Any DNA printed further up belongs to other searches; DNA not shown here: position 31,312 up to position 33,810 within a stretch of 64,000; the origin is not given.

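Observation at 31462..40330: Two giant GT2-polytopic membrane fusion proteins (732 and 845 aa) suggesting synthase-type processive or coupled glycosyl transfer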

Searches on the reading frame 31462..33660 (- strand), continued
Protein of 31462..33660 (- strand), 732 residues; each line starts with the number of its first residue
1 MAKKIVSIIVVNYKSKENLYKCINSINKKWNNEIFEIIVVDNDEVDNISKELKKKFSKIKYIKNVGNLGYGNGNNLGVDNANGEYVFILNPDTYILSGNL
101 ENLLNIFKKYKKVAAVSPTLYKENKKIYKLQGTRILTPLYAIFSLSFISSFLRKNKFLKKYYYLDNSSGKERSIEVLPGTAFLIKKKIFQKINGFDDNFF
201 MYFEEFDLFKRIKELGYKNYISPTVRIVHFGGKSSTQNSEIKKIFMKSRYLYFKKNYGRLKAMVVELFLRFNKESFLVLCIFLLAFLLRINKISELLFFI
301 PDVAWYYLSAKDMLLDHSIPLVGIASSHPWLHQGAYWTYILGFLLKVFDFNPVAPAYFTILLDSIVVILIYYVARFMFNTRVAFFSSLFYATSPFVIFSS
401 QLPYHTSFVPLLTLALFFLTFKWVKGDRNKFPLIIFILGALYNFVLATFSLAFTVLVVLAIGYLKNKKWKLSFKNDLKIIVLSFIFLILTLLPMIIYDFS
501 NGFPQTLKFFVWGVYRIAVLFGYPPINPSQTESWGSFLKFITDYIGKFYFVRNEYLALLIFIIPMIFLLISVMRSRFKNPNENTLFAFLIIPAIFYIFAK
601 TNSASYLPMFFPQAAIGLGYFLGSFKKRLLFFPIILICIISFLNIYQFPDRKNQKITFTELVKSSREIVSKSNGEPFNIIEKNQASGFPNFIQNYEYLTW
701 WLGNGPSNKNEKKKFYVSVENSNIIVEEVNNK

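Call 9: find_homologous_proteins(query=window:31462-33660:-, max_evalue=0.00001)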
Query window:31462-33660:- (732 aa): 356 proteins with E <= 0.00001 among 8000 candidates; the best 120 are listed.
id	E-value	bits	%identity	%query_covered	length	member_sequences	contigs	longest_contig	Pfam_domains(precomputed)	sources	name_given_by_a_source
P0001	0.0e+0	1608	100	100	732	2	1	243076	PF10111.15,PF13641.13,PF00535.33,PF13231.13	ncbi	-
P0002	1.6e-234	799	51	99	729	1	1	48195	PF10111.15,PF13641.13,PF00535.33,PF13231.13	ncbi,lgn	-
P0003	3.1e-220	752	50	99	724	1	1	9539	PF10111.15,PF13641.13,PF00535.33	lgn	-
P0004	1.5e-208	713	46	99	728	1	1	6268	PF10111.15,PF13641.13,PF00535.33,PF13231.13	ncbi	-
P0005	8.1e-206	704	47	99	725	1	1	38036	PF10111.15,PF13641.13,PF00535.33,PF13231.13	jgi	jgi:N-acetylglucosaminyl-diphospho-decaprenol L-rhamnosyltransferase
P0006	7.3e-204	698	47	100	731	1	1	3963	PF10111.15,PF13641.13,PF00535.33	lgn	-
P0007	2.5e-201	689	46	99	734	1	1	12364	PF13641.13,PF00535.33,PF13231.13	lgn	-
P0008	1.1e-199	684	46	99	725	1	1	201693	PF10111.15,PF13641.13,PF00535.33,PF13231.13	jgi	-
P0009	2.1e-199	683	47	98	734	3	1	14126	PF10111.15,PF13641.13,PF00535.33,PF13231.13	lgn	-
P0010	1.7e-197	677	42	98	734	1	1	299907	PF10111.15,PF13641.13,PF00535.33,PF13231.13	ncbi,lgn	-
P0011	9.6e-195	668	45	99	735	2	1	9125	PF10111.15,PF13641.13,PF00535.33,PF13231.13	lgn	-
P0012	3.9e-183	629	44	99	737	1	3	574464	PF10111.15,PF13641.13,PF00535.33,PF13231.13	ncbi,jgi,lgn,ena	-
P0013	2.6e-178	613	46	86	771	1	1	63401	PF10111.15,PF13641.13,PF00535.33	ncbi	-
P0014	3.7e-178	613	42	99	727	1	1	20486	PF13632.13,PF10111.15,PF13641.13,PF00535.33,PF13231.13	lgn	-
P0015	4.4e-177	609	44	99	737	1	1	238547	PF10111.15,PF13641.13,PF00535.33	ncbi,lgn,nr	ncbi:MAG: glycosyltransferase [Candidatus Levybacteria bacterium]|nr:glycosyltransferase [Candidatus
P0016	1.9e-176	607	43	99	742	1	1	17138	PF10111.15,PF13641.13,PF00535.33,PF13231.13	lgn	-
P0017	1.4e-175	604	43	99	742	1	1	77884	PF10111.15,PF13641.13,PF00535.33,PF13231.13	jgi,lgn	-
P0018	1.8e-175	604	41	99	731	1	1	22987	PF10111.15,PF13641.13,PF00535.33,PF13231.13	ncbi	-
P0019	2.8e-175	603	41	99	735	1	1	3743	PF10111.15,PF13641.13,PF00535.33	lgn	-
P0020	5.3e-175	602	42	99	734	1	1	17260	PF10111.15,PF13641.13,PF00535.33,PF13231.13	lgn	-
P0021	6.2e-174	599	41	99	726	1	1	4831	PF10111.15,PF13641.13,PF00535.33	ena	-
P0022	1.9e-172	594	41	100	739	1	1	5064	PF10111.15,PF13641.13,PF00535.33,PF13231.13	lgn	-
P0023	2.2e-172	594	42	99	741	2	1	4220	PF10111.15,PF13641.13,PF00535.33,PF13231.13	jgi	jgi:GT2 family glycosyltransferase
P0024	3.1e-172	593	41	99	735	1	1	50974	PF10111.15,PF13641.13,PF00535.33,PF13231.13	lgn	-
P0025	4.4e-172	593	41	99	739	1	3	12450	PF10111.15,PF13641.13,PF00535.33,PF13231.13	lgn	-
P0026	6.8e-172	592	40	99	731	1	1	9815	PF10111.15,PF13641.13,PF00535.33,PF13231.13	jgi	jgi:GT2 family glycosyltransferase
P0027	7.7e-172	592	41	98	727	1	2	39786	PF10111.15,PF13641.13,PF00535.33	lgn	-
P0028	9.7e-172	591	41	98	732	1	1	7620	PF10111.15,PF13641.13,PF00535.33,PF13231.13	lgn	-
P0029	3.5e-171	590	43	98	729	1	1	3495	PF10111.15,PF13641.13,PF00535.33,PF13231.13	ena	-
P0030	6.6e-171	589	41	99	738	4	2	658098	PF10111.15,PF13641.13,PF00535.33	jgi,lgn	jgi:hypothetical protein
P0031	1.2e-170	588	42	99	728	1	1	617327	PF10111.15,PF00535.33,PF13231.13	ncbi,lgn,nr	ncbi:MAG: glycosyltransferase [Candidatus Levybacteria bacterium]|nr:glycosyltransferase [Candidatus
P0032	1.3e-170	588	42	99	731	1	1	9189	PF10111.15,PF13641.13,PF00535.33,PF13231.13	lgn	-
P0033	2.2e-170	587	41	99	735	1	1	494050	PF10111.15,PF13641.13,PF00535.33,PF13231.13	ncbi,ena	-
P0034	4.6e-170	586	41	98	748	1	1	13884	PF10111.15,PF13641.13,PF00535.33,PF13231.13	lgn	-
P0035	6.3e-170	585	41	99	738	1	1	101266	PF10111.15,PF13641.13,PF00535.33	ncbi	-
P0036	9.0e-170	585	42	99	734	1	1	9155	PF10111.15,PF13641.13,PF00535.33,PF13231.13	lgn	-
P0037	1.3e-169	584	41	97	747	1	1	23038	PF10111.15,PF13641.13,PF00535.33,PF13231.13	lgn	-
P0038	1.0e-168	581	43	95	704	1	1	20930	PF10111.15,PF00535.33,PF02709.21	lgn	-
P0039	1.4e-168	581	42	99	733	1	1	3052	PF10111.15,PF13641.13,PF00535.33,PF13231.13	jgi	jgi:GT2 family glycosyltransferase/4-amino-4-deoxy-L-arabinose transferase-like glycosyltransferase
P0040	2.7e-168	580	41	99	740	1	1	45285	PF10111.15,PF13641.13,PF00535.33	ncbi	-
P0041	6.9e-168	579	41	97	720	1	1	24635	PF10111.15,PF13641.13,PF00535.33,PF13231.13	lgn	-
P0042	1.3e-167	578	42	99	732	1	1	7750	PF10111.15,PF13641.13,PF00535.33,PF13231.13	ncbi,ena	-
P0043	2.0e-167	577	40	99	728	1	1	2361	PF10111.15,PF13641.13,PF00535.33,PF13231.13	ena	-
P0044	2.8e-167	577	39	99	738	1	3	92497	PF10111.15,PF13641.13,PF00535.33,PF13231.13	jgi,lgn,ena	-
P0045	3.2e-167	577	40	99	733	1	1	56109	PF10111.15,PF13641.13,PF00535.33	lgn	-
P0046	2.8e-166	573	40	99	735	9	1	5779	PF10111.15,PF13641.13,PF00535.33,PF02709.21,PF13231.13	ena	-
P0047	4.1e-166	573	41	99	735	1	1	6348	PF10111.15,PF13641.13,PF00535.33,PF13231.13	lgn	-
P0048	1.6e-165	571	39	99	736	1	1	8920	PF10111.15,PF13641.13,PF00535.33,PF13231.13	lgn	-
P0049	2.1e-165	571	42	99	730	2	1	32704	PF10111.15,PF13641.13,PF00535.33,PF13231.13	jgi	-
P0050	3.5e-165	570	41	99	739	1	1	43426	PF13641.13,PF02366.25,PF00535.33,PF13231.13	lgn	-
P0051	4.2e-165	570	43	99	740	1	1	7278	PF10111.15,PF13641.13,PF00535.33,PF13231.13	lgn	-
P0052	6.8e-165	569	39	99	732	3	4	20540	PF10111.15,PF13641.13,PF00535.33,PF13231.13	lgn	-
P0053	7.8e-165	569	40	99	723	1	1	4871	PF00535.33,PF13231.13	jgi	-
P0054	1.4e-164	568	40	99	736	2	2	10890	PF10111.15,PF13641.13,PF00535.33,PF13231.13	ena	-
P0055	1.8e-164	567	40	99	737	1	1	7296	PF10111.15,PF13641.13,PF00535.33,PF13231.13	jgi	jgi:GT2 family glycosyltransferase/4-amino-4-deoxy-L-arabinose transferase-like glycosyltransferase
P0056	2.3e-164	567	40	99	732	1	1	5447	PF10111.15,PF13641.13,PF00535.33,PF13231.13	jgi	-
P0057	4.4e-164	566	42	99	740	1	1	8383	PF10111.15,PF13641.13,PF00535.33,PF13231.13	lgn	-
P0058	4.6e-164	566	41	98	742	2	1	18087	PF13641.13,PF00535.33,PF13231.13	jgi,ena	-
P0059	5.6e-164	566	40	97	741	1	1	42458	PF10111.15,PF13641.13,PF00535.33,PF13231.13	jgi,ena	-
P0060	7.3e-164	565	39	99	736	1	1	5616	PF10111.15,PF13641.13,PF00535.33,PF13231.13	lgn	-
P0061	7.6e-164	565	41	99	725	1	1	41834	PF10111.15,PF13641.13,PF00535.33,PF13231.13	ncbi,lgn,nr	ncbi:glycosyltransferase [Candidatus Roizmanbacteria bacterium]|nr:glycosyltransferase [Candidatus R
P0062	7.7e-164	565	39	99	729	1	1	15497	PF10111.15,PF13641.13,PF00535.33,PF13231.13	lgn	-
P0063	8.5e-164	565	42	97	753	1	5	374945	PF10111.15,PF13641.13,PF00535.33,PF13231.13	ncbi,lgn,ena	ncbi:MAG: glycosyltransferase [Patescibacteria group bacterium]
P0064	9.8e-164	565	41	99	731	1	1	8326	PF10111.15,PF13641.13,PF00535.33,PF13231.13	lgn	-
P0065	2.6e-163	564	41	99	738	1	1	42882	PF10111.15,PF13641.13,PF00535.33,PF13231.13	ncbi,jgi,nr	ncbi:glycosyltransferase [Candidatus Microgenomates bacterium]|nr:MAG: glycosyltransferase [Candidat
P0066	3.1e-163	563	41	98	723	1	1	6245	PF10111.15,PF13641.13,PF00535.33,PF13231.13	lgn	-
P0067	3.8e-163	563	39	99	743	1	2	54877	PF10111.15,PF13641.13,PF00535.33,PF13231.13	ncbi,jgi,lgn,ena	-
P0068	6.5e-163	562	41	99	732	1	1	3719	PF00535.33,PF13231.13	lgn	-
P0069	1.1e-162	562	40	99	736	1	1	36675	PF10111.15,PF13641.13,PF00535.33,PF13231.13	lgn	-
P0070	1.1e-162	561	40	99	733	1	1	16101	PF10111.15,PF13641.13,PF00535.33,PF13231.13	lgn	-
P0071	1.6e-162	561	40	99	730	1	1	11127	PF13641.13,PF00535.33,PF13231.13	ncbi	-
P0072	1.9e-162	561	40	99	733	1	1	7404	PF10111.15,PF13641.13,PF00535.33,PF13231.13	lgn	-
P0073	2.1e-162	561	40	99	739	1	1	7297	PF10111.15,PF13641.13,PF00535.33,PF13231.13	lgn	-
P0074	5.3e-162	559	40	99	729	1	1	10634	PF10111.15,PF00535.33,PF13231.13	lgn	-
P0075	9.8e-162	558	46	78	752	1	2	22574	PF10111.15,PF13641.13,PF00535.33,PF13231.13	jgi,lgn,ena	-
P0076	1.1e-161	558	43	98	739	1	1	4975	PF13641.13,PF00535.33,PF13231.13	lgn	-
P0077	1.2e-161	558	39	98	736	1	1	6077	PF10111.15,PF13641.13,PF00535.33,PF13231.13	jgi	jgi:GT2 family glycosyltransferase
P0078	2.3e-161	557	39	99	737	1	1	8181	PF10111.15,PF13641.13,PF00535.33,PF13231.13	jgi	jgi:GT2 family glycosyltransferase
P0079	2.5e-161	557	41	99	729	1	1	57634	PF10111.15,PF13641.13,PF00535.33,PF13231.13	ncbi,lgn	-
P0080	3.8e-161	556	42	98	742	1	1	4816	PF10111.15,PF13641.13,PF00535.33,PF13231.13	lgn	-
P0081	9.2e-161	555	40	100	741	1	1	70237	PF10111.15,PF13641.13,PF00535.33,PF13231.13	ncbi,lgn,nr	ncbi:MAG: glycosyltransferase [Candidatus Levybacteria bacterium]|nr:glycosyltransferase [Candidatus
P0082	1.3e-160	555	39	99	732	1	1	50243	PF10111.15,PF13641.13,PF00535.33,PF13231.13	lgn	-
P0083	1.5e-160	554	42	98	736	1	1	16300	PF10111.15,PF13641.13,PF00535.33,PF13231.13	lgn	-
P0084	2.4e-160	554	41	99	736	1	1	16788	PF10111.15,PF13641.13,PF00535.33,PF13231.13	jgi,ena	-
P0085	3.1e-160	553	40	99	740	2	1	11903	PF10111.15,PF13641.13,PF00535.33,PF13231.13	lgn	-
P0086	9.6e-160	552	40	99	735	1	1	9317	PF10111.15,PF13641.13,PF00535.33,PF13231.13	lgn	-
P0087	1.2e-159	552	42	99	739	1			PF10111.15,PF00535.33,PF13231.13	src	-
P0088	1.5e-159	551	40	99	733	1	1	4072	PF10111.15,PF13641.13,PF00535.33,PF13231.13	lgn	-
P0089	1.6e-159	551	40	98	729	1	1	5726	PF10111.15,PF13641.13,PF00535.33,PF13231.13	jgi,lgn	jgi:GT2 family glycosyltransferase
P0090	2.5e-159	550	42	99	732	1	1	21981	PF10111.15,PF13641.13,PF00535.33,PF02709.21,PF13231.13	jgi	-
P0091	3.2e-159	550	39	99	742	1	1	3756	PF10111.15,PF13641.13,PF00535.33,PF13231.13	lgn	-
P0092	3.5e-159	550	40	97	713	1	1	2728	PF10111.15,PF13641.13,PF00535.33,PF13231.13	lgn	-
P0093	1.5e-158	548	41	99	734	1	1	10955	PF10111.15,PF13641.13,PF00535.33,PF13231.13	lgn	-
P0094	2.8e-158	547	39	98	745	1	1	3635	PF10111.15,PF13641.13,PF00535.33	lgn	-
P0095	6.5e-158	546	40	99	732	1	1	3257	PF10111.15,PF13641.13,PF00535.33,PF13231.13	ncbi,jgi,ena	-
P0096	6.8e-158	546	41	99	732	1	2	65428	PF10111.15,PF00535.33,PF13231.13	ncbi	-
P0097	1.5e-157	545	39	97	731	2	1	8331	PF10111.15,PF13641.13,PF00535.33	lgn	-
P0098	1.9e-157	544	40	99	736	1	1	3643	PF10111.15,PF00535.33,PF13231.13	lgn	-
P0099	2.3e-157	544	41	99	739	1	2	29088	PF10111.15,PF13641.13,PF00535.33,PF13231.13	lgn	-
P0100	2.9e-157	544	41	99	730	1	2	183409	PF13641.13,PF00535.33,PF02709.21,PF13231.13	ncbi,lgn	-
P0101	3.0e-157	544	38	99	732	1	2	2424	PF10111.15,PF13641.13,PF00535.33,PF02709.21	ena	-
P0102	4.8e-157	543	41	99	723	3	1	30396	PF10111.15,PF00535.33,PF13231.13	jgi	-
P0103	5.6e-157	543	39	99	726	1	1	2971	PF10111.15,PF13641.13,PF00535.33,PF13231.13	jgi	jgi:GT2 family glycosyltransferase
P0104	7.0e-157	542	40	99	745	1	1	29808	PF13641.13,PF00535.33,PF13231.13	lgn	-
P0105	7.2e-157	542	38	98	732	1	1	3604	PF10111.15,PF13641.13,PF00535.33,PF13231.13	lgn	-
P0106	8.3e-157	542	39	98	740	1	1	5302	PF00535.33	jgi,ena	-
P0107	1.3e-156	541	39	99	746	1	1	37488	PF10111.15,PF00535.33,PF13231.13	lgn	-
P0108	1.7e-156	541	41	98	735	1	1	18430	PF10111.15,PF13641.13,PF00535.33,PF13231.13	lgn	-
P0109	3.1e-156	540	39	100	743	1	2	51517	PF13641.13,PF00535.33,PF13231.13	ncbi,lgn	-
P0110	3.2e-156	540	41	97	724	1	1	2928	PF10111.15,PF13641.13,PF00535.33,PF13231.13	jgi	jgi:GT2 family glycosyltransferase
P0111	3.2e-156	540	40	99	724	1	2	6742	PF00535.33,PF13231.13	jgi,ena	-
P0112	4.3e-156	540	39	98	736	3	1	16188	PF00535.33,PF13231.13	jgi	jgi:hypothetical protein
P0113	6.0e-156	539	38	100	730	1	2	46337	PF13641.13,PF00535.33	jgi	jgi:GT2 family glycosyltransferase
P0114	6.4e-156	539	41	99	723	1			PF10111.15,PF13641.13,PF00535.33,PF13231.13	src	-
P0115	8.0e-156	539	40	99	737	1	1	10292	PF00535.33,PF13231.13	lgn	-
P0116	8.6e-156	539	39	99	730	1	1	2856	PF10111.15,PF13641.13,PF00535.33,PF13231.13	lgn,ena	-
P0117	1.3e-155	538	41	99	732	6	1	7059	PF10111.15,PF13641.13,PF00535.33,PF13231.13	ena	-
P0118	1.5e-155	538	38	99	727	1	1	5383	PF10111.15,PF00535.33,PF13231.13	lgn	-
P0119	1.6e-155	538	41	99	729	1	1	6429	PF10111.15,PF13641.13,PF00535.33,PF13231.13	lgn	-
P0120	3.8e-155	537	39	98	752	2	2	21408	PF10111.15,PF13641.13,PF00535.33,PF13231.13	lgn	-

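Call 18: search_solved_structures(query=A1, max_evalue=1)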
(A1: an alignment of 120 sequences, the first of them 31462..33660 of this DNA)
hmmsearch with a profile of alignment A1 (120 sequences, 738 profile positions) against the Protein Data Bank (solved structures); distinct sequences matched with E-value up to 1: 46.
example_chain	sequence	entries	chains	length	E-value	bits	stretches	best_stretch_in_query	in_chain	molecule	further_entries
2z87_A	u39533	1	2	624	9.5e-20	73.7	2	5-199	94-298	Chondroitin synthase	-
2z86_A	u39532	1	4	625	9.5e-20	73.7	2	5-199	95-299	Chondroitin synthase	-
6p61_A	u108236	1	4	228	9.1e-16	60.6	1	3-117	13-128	Glycosyltransferase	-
3bcv_A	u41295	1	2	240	5.2e-13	51.4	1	4-110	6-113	Putative glycosyltransferase protein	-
6s22_A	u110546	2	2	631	4.2e-12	48.4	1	5-232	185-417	Polypeptide N-acetylgalactosaminyltransferase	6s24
5hea_A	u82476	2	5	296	9.2e-12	47.3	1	4-109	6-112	Putative glycosyltransferase (GalT1)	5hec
5tze_C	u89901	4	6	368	8.3e-11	44.2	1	4-176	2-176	Glycosyl transferase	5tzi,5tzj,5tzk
5mlz_A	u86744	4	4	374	1.4e-10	43.3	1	2-116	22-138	Dolichol monophosphate mannose synthase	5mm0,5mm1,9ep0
5tz8_A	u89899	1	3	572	1.9e-10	43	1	4-175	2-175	Glycosyl transferase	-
3l7i_A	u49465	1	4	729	2.7e-10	42.4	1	4-160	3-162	Teichoic acid biosynthesis protein F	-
3l7j_A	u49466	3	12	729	2.7e-10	42.4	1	4-160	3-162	Teichoic acid biosynthesis protein F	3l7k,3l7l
3l7m_A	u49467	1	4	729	2.7e-10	42.4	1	4-160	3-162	Teichoic acid biosynthesis protein F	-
6h1j_A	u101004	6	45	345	3.6e-10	42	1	3-160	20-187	Probable ss-1,3-N-acetylglucosaminyltransferase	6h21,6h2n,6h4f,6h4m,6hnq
8vh7_A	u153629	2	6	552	3.6e-09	38.7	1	4-116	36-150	Heparosan synthase B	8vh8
8viw_A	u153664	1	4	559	3.6e-09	38.7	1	4-116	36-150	Heparosan synthase B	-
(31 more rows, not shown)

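Call 22: find_encoding_contigs(protein=P0001, flank=10000, max_places=3)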
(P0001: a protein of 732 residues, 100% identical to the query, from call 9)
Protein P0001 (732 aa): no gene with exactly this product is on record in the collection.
